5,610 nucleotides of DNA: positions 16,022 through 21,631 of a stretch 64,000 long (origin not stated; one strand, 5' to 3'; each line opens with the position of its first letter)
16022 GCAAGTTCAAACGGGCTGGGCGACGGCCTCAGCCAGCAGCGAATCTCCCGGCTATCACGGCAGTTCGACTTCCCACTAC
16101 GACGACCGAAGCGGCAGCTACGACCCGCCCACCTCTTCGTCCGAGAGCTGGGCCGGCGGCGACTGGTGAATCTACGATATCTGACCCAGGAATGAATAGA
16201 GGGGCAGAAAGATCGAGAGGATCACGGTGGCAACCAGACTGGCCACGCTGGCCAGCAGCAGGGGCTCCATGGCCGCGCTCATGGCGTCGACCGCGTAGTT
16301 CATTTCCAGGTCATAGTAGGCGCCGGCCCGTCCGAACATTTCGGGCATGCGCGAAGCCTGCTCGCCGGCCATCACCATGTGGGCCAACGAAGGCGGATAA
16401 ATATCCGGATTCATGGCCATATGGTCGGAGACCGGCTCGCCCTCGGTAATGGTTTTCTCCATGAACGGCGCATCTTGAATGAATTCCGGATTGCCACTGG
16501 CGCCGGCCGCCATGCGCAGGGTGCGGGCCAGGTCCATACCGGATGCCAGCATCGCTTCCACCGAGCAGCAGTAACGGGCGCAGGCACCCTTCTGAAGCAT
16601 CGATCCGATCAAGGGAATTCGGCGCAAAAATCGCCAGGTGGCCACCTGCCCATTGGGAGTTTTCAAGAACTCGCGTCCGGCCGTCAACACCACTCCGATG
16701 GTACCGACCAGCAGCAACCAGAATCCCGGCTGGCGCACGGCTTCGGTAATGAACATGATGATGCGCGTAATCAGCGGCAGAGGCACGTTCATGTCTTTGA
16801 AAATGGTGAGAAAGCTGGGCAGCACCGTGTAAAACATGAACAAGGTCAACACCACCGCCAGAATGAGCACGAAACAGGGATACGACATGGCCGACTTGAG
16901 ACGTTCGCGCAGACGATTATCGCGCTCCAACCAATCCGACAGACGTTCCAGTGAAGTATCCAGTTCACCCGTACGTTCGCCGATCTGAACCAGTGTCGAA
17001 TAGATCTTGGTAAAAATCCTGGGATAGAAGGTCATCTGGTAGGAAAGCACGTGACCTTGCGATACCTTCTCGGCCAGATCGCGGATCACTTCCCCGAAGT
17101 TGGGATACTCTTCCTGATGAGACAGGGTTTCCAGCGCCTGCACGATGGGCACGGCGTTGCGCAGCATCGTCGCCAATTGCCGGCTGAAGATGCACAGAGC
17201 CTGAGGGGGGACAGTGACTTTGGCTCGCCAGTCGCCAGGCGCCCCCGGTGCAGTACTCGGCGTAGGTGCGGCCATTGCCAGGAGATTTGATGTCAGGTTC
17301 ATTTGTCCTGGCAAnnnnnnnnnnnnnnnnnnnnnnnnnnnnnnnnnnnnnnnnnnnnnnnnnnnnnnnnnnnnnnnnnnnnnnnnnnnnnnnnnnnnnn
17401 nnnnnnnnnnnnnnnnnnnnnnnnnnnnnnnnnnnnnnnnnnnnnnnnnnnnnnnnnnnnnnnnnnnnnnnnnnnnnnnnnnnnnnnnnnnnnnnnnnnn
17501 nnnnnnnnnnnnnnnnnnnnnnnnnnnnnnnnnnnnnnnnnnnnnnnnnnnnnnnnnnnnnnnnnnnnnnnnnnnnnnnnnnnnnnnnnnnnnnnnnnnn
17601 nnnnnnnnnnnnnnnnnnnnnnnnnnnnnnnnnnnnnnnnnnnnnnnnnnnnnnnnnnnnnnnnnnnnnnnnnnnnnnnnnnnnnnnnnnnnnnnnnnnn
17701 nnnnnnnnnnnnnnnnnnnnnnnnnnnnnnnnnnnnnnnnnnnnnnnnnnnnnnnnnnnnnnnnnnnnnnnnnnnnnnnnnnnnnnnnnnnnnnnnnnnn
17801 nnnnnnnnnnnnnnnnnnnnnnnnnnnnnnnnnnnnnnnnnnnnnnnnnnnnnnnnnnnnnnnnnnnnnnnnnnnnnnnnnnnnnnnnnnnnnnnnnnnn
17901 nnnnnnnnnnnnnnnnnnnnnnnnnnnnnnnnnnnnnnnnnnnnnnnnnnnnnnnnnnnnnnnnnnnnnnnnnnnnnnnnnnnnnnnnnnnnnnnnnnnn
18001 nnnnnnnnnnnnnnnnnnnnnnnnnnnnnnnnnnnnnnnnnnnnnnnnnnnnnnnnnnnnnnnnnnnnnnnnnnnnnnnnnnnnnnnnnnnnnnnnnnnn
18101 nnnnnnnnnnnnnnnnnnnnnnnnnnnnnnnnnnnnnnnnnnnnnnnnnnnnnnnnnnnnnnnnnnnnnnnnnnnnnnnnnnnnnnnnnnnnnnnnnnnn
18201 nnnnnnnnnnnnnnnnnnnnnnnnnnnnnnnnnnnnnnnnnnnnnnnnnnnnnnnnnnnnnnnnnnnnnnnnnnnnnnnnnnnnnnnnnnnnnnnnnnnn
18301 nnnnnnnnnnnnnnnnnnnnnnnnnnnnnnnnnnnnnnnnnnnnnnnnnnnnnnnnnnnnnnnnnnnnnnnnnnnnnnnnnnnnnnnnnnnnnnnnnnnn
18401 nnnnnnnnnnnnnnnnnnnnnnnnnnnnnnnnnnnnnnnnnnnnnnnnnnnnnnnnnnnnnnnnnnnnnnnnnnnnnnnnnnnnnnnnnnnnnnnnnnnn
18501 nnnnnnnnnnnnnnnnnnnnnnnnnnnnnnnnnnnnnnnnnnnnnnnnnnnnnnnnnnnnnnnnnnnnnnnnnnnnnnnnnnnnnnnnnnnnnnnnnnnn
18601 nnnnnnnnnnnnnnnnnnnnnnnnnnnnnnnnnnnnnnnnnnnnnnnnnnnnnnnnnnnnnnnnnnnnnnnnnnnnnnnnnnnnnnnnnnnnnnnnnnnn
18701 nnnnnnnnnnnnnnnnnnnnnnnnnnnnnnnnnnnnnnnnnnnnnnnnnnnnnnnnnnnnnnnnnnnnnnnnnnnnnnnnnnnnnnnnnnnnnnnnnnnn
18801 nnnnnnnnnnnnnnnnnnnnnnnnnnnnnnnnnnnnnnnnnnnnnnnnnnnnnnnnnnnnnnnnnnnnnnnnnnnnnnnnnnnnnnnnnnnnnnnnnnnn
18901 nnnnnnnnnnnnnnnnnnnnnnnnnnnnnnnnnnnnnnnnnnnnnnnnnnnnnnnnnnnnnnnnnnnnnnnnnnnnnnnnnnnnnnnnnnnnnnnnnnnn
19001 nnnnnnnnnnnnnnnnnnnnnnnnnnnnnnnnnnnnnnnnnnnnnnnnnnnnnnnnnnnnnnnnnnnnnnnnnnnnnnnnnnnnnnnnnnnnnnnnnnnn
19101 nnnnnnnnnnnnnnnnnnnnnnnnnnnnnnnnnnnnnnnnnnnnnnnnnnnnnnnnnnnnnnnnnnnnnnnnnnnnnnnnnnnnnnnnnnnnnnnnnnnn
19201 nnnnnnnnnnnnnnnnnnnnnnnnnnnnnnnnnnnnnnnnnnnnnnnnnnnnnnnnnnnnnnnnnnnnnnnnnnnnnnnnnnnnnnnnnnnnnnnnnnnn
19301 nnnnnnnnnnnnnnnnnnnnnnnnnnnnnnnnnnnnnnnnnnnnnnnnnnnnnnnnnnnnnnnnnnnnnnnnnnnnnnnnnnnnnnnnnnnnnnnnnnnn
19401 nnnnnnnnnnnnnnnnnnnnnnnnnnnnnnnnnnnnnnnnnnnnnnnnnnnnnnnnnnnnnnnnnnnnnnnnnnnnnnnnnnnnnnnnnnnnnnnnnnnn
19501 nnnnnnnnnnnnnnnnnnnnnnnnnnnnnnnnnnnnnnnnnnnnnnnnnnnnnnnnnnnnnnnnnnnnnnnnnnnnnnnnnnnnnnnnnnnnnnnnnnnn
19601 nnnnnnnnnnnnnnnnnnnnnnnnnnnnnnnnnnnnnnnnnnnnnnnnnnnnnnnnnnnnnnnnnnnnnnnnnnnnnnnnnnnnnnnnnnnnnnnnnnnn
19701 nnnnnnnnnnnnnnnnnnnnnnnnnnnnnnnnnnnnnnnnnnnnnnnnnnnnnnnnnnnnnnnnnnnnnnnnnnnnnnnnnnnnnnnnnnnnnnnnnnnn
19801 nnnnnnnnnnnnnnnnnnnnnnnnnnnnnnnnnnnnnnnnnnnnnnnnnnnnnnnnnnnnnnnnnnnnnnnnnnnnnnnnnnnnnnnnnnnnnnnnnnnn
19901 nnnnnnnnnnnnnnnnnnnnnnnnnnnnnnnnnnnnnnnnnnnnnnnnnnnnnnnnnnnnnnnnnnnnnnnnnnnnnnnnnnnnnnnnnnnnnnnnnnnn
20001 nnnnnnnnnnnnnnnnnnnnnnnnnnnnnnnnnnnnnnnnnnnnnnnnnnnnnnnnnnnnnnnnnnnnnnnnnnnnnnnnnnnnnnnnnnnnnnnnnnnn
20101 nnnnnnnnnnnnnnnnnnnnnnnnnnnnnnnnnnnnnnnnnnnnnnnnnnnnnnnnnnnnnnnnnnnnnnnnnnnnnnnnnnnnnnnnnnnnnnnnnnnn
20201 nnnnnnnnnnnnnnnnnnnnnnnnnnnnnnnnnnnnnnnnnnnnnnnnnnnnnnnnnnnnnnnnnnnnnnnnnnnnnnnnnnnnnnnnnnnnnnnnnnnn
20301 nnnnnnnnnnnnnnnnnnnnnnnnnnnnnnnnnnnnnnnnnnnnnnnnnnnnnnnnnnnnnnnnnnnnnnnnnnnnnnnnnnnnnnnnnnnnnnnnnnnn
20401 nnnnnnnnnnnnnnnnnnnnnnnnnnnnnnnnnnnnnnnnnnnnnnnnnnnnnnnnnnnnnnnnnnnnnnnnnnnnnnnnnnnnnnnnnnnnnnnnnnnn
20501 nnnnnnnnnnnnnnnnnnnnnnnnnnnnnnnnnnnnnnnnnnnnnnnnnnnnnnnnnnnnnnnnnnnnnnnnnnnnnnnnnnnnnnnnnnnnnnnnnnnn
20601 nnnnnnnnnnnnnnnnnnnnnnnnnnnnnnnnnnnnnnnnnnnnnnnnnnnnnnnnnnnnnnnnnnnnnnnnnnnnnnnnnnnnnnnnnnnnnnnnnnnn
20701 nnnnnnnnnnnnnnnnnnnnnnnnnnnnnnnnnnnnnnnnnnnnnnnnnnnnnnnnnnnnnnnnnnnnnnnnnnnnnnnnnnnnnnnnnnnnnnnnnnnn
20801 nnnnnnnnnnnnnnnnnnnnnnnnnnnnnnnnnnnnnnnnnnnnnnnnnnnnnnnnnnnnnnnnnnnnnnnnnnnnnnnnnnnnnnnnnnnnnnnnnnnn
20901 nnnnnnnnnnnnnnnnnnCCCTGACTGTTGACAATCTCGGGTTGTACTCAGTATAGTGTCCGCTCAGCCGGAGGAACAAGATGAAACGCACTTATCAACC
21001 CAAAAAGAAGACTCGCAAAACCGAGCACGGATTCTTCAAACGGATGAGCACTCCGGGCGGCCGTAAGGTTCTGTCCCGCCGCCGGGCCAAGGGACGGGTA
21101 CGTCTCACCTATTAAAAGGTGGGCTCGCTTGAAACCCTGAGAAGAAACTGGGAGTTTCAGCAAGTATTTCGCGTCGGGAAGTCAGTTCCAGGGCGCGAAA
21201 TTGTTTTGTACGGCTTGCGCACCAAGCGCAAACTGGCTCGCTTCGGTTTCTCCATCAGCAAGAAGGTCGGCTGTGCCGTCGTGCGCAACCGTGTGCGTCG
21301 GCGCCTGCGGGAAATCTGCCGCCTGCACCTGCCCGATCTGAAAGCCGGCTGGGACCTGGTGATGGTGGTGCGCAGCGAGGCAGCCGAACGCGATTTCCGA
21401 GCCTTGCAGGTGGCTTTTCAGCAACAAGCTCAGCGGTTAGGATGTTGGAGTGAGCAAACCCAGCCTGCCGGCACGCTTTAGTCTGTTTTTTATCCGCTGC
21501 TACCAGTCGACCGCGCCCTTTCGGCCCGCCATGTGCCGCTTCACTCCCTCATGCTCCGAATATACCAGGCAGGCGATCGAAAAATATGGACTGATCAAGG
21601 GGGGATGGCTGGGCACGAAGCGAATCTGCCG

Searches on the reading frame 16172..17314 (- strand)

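Call 28: search_protein_families(library=pfam, proteins=[window:16172-17314:-], max_evalue=0.0001)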
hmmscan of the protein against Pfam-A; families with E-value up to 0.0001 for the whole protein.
window:16172-17314:- (380 aa): 1 family
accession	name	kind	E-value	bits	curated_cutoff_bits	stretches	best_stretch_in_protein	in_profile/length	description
PF00482.28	T2SSF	-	1e-50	171.3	25.2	2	43-166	1-125/125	Type II secretion system (T2SS), protein F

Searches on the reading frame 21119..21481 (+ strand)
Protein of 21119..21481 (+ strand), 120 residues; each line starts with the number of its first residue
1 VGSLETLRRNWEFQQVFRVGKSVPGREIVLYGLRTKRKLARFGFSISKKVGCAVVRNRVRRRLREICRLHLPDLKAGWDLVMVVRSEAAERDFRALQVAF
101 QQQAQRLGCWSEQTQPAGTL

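Call 28: search_protein_families(library=pfam, proteins=[window:21119-21481:+], max_evalue=0.0001)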
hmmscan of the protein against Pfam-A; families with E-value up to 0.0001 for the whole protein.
window:21119-21481:+ (120 aa): 1 family
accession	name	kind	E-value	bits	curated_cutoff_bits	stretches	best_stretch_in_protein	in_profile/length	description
PF00825.24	Ribonuclease_P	-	1.5e-29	102.7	22.3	1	4-107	4-108/109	Ribonuclease P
